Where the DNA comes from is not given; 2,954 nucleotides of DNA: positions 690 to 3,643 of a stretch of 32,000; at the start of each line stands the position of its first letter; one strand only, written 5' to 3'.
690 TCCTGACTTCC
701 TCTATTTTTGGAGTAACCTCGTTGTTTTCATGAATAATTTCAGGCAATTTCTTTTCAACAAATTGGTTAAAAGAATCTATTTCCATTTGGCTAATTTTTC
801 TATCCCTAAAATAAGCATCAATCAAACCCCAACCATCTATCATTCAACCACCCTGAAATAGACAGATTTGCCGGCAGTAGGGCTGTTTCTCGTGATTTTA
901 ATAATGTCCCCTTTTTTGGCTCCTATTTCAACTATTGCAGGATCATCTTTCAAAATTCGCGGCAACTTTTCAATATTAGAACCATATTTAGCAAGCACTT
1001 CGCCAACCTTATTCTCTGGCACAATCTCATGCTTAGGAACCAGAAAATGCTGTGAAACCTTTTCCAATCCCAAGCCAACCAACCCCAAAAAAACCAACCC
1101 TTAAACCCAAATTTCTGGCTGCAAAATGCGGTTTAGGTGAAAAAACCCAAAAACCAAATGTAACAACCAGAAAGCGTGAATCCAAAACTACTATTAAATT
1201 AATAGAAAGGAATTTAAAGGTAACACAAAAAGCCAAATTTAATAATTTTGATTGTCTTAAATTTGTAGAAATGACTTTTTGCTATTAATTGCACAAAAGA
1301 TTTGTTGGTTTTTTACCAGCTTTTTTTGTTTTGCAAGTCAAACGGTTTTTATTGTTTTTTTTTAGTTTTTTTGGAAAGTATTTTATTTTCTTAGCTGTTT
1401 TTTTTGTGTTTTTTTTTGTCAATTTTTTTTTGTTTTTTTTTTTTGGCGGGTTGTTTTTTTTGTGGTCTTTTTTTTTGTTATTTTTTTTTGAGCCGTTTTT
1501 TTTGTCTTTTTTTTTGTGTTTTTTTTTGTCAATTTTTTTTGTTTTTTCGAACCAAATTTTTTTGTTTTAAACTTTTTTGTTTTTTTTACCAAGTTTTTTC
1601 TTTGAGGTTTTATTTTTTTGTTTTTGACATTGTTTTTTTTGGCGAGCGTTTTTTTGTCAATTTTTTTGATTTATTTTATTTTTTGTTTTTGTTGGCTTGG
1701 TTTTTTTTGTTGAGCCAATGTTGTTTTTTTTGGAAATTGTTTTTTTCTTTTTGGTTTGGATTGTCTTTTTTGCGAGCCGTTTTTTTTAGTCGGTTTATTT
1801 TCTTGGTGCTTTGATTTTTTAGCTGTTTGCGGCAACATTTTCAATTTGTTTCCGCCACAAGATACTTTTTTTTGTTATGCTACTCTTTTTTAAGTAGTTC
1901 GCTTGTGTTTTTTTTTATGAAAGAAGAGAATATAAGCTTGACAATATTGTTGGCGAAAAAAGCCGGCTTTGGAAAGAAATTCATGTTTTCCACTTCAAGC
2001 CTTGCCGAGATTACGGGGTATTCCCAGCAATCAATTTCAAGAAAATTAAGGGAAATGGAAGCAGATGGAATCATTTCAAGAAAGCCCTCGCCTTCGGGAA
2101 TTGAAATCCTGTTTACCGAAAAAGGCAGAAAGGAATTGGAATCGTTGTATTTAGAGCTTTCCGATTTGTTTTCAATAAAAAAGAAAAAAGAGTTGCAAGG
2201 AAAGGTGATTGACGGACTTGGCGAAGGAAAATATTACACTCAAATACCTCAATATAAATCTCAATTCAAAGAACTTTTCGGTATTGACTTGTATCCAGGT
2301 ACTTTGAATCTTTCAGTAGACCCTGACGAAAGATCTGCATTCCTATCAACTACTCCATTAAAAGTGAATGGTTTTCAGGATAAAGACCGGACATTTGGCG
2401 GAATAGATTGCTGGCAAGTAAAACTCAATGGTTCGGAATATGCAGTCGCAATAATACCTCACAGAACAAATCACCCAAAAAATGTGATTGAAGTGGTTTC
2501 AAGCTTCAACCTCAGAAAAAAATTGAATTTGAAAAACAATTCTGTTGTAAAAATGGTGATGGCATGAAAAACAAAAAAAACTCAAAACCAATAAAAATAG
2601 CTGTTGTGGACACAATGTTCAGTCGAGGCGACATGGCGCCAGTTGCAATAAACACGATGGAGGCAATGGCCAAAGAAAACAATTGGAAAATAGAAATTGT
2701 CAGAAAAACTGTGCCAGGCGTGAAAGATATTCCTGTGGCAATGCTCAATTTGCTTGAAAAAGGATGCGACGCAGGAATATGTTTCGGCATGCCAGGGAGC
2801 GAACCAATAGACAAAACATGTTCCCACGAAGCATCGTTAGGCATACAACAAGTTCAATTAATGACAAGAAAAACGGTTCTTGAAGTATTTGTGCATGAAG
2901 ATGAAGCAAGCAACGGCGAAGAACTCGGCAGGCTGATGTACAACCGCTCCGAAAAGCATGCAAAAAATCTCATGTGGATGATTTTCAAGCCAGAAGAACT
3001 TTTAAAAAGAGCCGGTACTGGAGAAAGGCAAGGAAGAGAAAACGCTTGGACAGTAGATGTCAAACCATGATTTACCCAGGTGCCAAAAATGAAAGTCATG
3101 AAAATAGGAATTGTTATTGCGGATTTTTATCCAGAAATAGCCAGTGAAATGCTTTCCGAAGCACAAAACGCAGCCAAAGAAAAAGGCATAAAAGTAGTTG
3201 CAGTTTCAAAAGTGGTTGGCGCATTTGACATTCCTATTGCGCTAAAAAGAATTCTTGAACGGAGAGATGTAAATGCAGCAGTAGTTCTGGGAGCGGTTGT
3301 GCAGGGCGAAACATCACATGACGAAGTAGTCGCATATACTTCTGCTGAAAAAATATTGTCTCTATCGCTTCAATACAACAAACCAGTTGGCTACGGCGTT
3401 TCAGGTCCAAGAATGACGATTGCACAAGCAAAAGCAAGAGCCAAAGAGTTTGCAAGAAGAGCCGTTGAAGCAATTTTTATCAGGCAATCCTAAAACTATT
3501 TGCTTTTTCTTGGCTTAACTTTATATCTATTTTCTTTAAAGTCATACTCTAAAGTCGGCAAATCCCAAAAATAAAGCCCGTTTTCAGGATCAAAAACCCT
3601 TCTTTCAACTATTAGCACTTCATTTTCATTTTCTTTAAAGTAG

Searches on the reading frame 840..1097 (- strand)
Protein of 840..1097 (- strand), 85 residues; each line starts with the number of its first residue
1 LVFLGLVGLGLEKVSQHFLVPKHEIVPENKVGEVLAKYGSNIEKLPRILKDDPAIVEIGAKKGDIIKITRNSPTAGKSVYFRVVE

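Call 10: search_protein_families(library=pfam, proteins=[window:840-1097:-])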
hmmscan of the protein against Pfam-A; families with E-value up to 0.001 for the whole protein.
window:840-1097:- (85 aa): 1 family
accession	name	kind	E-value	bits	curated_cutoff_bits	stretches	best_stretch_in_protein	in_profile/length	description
PF01191.24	RNA_pol_Rpb5_C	-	8e-27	93.3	23.5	1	13-84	2-73/73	RNA polymerase Rpb5, C-terminal domain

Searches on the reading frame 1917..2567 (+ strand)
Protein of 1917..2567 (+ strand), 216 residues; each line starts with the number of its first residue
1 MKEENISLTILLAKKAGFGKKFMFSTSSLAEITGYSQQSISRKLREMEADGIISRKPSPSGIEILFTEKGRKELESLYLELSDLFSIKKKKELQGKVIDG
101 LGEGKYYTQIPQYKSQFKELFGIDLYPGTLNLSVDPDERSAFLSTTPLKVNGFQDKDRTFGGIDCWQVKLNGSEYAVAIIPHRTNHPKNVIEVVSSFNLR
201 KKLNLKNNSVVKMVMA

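Call 10: search_protein_families(library=pfam, proteins=[window:1917-2567:+])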
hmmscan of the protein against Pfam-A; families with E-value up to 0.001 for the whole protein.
window:1917-2567:+ (216 aa): 5 families
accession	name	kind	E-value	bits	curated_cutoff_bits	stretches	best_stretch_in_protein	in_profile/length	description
PF01982.22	CTP-dep_RFKase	-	7.1e-33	113.6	25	1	97-213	1-119/121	Domain of unknown function DUF120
PF13545.12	HTH_Crp_2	-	3.7e-06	27.2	27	1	22-65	21-62/70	Crp-like helix-turn-helix domain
PF12802.13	MarR_2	-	1.3e-05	25.7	27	1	27-59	24-56/61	MarR family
PF01047.28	MarR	-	0.00024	21.4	24.6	1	26-60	20-54/59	MarR family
PF01638.23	HxlR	-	0.00041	20.6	20.8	1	31-84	27-82/91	HxlR-like helix-turn-helix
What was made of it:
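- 1917..2567 (+): rbkR (HTH plus CTP-dependent riboflavin kinase). It is the right flank. Call 10.
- Checked: rbkR is at 1917-2567 on the plus strand (CTP-dependent riboflavin kinase plus HTH) (call 10).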

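Call 12: find_encoding_contigs(protein=window:1917-2567:+, flank=10000, max_places=6)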
Protein window:1917-2567:+ (216 aa): 4 contigs read that carry it; 4 places shown.
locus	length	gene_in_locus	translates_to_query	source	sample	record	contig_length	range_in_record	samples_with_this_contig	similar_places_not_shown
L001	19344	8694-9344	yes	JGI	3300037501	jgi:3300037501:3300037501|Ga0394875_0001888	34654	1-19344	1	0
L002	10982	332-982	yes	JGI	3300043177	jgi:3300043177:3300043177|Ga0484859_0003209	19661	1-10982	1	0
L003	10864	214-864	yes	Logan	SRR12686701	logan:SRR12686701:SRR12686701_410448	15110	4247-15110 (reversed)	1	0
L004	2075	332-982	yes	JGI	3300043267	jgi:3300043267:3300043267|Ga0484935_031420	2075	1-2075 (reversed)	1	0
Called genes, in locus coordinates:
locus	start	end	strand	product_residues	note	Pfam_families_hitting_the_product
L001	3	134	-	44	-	?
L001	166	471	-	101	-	PF01248:Ribosomal_L7Ae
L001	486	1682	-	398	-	PF04998:RNA_pol_Rpb1_5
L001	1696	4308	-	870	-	PF04997:RNA_pol_Rpb1_1, PF00623:RNA_pol_Rpb1_2, PF04983:RNA_pol_Rpb1_3, PF05000:RNA_pol_Rpb1_4, PF04998:RNA_pol_Rpb1_5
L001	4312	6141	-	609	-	PF04566:RNA_pol_Rpb2_4, PF04567:RNA_pol_Rpb2_5, PF00562:RNA_pol_Rpb2_6, PF04560:RNA_pol_Rpb2_7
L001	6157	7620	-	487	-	PF04563:RNA_pol_Rpb2_1, PF04561:RNA_pol_Rpb2_2, PF04565:RNA_pol_Rpb2_3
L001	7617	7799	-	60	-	PF01191:RNA_pol_Rpb5_C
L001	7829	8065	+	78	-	-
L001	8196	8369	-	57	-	-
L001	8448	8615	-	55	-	-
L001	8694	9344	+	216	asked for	PF13545:HTH_Crp_2 (weak), PF12802:MarR_2 (weak), PF01982:CTP-dep_RFKase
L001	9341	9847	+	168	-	PF00885:DMRL_synthase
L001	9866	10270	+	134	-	PF00885:DMRL_synthase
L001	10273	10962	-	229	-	-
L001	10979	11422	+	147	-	PF22175:Ogg-HhH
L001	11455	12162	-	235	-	PF01255:Prenyltransf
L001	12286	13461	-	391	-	PF00890:FAD_binding_2, PF01134:GIDA, PF01266:DAO (weak), PF01946:Thi4 (weak), PF05834:Lycopene_cycl, PF12831:FAD_oxidored, PF13738:Pyr_redox_3, PF22578:GGR_cat, +6 more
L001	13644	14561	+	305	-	PF00702:Hydrolase (faint), PF12710:HAD (weak)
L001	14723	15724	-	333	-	PF13207:AAA_17, PF13238:AAA_18, PF00383:dCMP_cyt_deam_1, PF14437:MafB19-deam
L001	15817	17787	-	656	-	-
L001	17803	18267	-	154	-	-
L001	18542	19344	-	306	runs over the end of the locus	PF17125:Methyltr_RsmF_N, PF01189:Methyltr_RsmB-F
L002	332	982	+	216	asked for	PF13545:HTH_Crp_2 (weak), PF12802:MarR_2 (weak), PF01982:CTP-dep_RFKase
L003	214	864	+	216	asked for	PF13545:HTH_Crp_2 (weak), PF12802:MarR_2 (weak), PF01982:CTP-dep_RFKase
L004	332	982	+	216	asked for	PF13545:HTH_Crp_2 (weak), PF12802:MarR_2 (weak), PF01982:CTP-dep_RFKase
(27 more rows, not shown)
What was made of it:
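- The A-rich strand has few stop codons, and gene callers placed 55-57-aa ORFs there (call 12).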

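Call 14: find_related_loci(query=L001:6157-7620:-, collection=genome_contigs, flank=6000)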
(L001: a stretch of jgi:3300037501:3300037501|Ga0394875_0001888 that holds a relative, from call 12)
Query L001:6157-7620:- (487 aa) in genome_contigs; peptide patterns used: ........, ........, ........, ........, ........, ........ (x = any residue, [..] = any of these).
306 stretches matched a pattern; 84 encode a relative of the query (tblastn E <= 1e-3); the best 80 are kept; 80 distinct loci.
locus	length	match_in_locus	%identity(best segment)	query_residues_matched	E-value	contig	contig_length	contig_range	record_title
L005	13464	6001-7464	89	1-487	0e+0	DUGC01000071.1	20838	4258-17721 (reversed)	MAG TPA_asm: Candidatus Iainarchaeum archaeon isolate UBA10205 contig_126510, whole genome shotgun sequence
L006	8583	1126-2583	88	2-487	0e+0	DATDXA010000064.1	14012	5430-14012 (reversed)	MAG TPA_asm: archaeon isolate SMAG_U8126 k141_736760, whole genome shotgun sequence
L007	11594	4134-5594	89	1-487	0e+0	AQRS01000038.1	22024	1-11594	Candidatus Iainarchaeum andersonii SCGC AAA011-E11 A11E11DRAFT_contig_5_0.6_C, whole genome shotgun sequence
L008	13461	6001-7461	87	1-487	0e+0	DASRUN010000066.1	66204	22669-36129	MAG TPA_asm: archaeon isolate SMAG_U8112 k141_1735401, whole genome shotgun sequence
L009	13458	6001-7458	88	2-487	0e+0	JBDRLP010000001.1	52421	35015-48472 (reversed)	MAG: Candidatus Iainarchaeum archaeon isolate MEGAHIT-group-1.784 k141_894050, whole genome shotgun sequence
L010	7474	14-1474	87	1-487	0e+0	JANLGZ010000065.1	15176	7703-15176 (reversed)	MAG: archaeon isolate P6-4 k99_378270, whole genome shotgun sequence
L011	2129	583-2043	87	1-487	0e+0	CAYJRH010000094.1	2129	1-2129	MAG TPA_asm: uncultured archaeon isolate ERP125453_co1_38 genome assembly, contig: NODE_81739_length_2129_cov_25.081485,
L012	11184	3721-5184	86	1-487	0e+0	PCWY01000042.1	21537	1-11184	MAG: Candidatus Diapherotrites archaeon CG11_big_fil_rev_8_21_14_0_20_37_9 CG11_8_21_14_0.20_scaffold_1301_c, whole geno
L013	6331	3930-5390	85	1-487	0e+0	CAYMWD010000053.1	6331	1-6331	MAG TPA_asm: uncultured archaeon isolate SRP178699_co1_12 genome assembly, contig: NODE_17948_length_6331_cov_3.718133,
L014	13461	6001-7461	88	1-487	0e+0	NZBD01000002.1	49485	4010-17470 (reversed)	MAG: Candidatus Iainarchaeum archaeon isolate ARS1427 31456, whole genome shotgun sequence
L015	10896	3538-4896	89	2-454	0e+0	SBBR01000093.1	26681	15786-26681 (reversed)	MAG: archaeon isolate Bin_44_1 Hy_contig14477, whole genome shotgun sequence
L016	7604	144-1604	86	1-487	0e+0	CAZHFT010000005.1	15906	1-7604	MAG TPA_asm: uncultured archaeon isolate binchicken_co181_599 genome assembly, contig: NODE_6333_length_15906_cov_5.0470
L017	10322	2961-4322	89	1-454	0e+0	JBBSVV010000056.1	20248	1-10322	MAG: archaeon isolate H32-bin002_1 H32_bin002_1_000000000056, whole genome shotgun sequence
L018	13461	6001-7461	90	1-487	0e+0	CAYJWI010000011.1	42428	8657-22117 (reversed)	MAG TPA_asm: uncultured archaeon isolate ERP125453_co1_517 genome assembly, contig: NODE_677_length_42428_cov_11.240625,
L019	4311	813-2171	88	2-454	0e+0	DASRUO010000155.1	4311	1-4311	MAG TPA_asm: archaeon isolate SMAG_U8114 k141_447700, whole genome shotgun sequence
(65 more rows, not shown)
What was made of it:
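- Call 14 places the organism in Iainarchaeum (RpoB'' 89-90% identity).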

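Call 33: find_homologous_proteins(query=window:1917-2567:+, max_evalue=1e-30)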
Query window:1917-2567:+ (216 aa): 98 proteins with E <= 1e-30 among 347 candidates.
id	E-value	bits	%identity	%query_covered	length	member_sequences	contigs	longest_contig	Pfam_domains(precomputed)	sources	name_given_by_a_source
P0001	2.4e-129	447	95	100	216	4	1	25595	PF01982.23,PF13545.13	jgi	-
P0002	1.8e-87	310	64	99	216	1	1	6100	PF01982.23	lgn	-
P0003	7.5e-87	308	64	99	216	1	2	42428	PF01982.23,PF13545.13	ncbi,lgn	-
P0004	6.1e-85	302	67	99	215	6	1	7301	PF01982.23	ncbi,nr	ncbi:CTP-dependent riboflavin kinase [archaeon]|nr:CTP-dependent riboflavin kinase [archaeon]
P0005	7.3e-85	302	67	99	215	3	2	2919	PF01982.23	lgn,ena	-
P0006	4.4e-84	299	66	99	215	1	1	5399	PF01982.23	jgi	-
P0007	3.5e-83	296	64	99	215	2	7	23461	PF01982.23,PF13545.13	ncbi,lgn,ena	-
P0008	4.4e-83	296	62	99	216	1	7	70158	PF01982.23,PF12802.14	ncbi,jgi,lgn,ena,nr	ncbi:MAG TPA: DUF120 domain-containing protein [archaeon]|nr:DUF120 domain-containing protein [archa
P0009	5.2e-82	292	62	99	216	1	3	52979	PF13730.13,PF01982.23,PF13545.13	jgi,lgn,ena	-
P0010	6.3e-82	292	65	99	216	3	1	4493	PF01982.23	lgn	-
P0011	1.3e-81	291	61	99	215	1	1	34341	PF01982.23,PF12802.14,PF13545.13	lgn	-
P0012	2.7e-81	290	62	99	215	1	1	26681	PF01047.29,PF13730.13,PF01982.23,PF12802.14,PF13545.13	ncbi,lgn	-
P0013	3.4e-81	290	59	99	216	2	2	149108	PF01982.23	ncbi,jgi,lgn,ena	-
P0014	3.9e-81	290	63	99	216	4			PF01982.23,PF13545.13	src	-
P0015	3.9e-81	290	63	99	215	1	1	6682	PF01982.23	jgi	-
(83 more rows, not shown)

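Call 34: find_encoding_contigs(protein=P0001, flank=10000, max_places=6)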
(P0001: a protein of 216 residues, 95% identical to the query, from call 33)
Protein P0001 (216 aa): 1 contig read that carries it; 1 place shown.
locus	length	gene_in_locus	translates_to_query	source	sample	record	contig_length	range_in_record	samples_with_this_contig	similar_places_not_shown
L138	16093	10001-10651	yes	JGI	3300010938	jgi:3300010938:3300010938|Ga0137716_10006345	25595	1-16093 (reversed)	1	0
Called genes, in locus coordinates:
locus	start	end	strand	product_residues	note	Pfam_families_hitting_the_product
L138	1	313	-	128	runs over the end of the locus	PF07650:KH_2 (weak)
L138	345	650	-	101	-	PF01248:Ribosomal_L7Ae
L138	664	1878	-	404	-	PF04998:RNA_pol_Rpb1_5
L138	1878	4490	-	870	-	PF04997:RNA_pol_Rpb1_1, PF00623:RNA_pol_Rpb1_2, PF04983:RNA_pol_Rpb1_3, PF05000:RNA_pol_Rpb1_4, PF04998:RNA_pol_Rpb1_5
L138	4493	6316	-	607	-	PF04566:RNA_pol_Rpb2_4, PF04567:RNA_pol_Rpb2_5, PF00562:RNA_pol_Rpb2_6, PF04560:RNA_pol_Rpb2_7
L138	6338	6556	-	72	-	PF04565:RNA_pol_Rpb2_3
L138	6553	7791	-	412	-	-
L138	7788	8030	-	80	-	PF01191:RNA_pol_Rpb5_C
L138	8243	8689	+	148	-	-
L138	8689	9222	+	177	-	PF21088:MS_channel_1st (weak), PF00924:MS_channel_2nd, PF21082:MS_channel_3rd (weak)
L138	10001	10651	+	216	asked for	PF13545:HTH_Crp_2 (faint), PF01982:CTP-dep_RFKase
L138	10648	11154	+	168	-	PF00885:DMRL_synthase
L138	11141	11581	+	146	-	PF00885:DMRL_synthase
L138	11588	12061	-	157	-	-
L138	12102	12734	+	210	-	PF22175:Ogg-HhH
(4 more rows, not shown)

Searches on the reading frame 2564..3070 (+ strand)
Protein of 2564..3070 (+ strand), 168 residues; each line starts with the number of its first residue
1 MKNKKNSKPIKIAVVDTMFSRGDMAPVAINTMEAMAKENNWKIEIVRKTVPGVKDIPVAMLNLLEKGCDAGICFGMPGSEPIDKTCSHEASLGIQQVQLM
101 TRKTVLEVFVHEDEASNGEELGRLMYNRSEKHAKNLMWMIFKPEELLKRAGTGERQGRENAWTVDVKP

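Call 10: search_protein_families(library=pfam, proteins=[window:2564-3070:+])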
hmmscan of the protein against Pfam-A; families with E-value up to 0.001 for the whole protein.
window:2564-3070:+ (168 aa): 1 family
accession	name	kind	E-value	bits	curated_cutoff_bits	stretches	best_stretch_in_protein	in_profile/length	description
PF00885.24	DMRL_synthase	-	4.5e-14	53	26.7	1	10-140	2-135/139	6,7-dimethyl-8-ribityllumazine synthase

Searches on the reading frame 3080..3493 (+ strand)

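Call 10: search_protein_families(library=pfam, proteins=[window:3080-3493:+])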
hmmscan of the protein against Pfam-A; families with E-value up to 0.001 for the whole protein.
window:3080-3493:+ (137 aa): 1 family
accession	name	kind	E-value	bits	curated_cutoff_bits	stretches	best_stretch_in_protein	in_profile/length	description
PF00885.24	DMRL_synthase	-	2.8e-32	112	26.7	1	7-131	2-130/139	6,7-dimethyl-8-ribityllumazine synthase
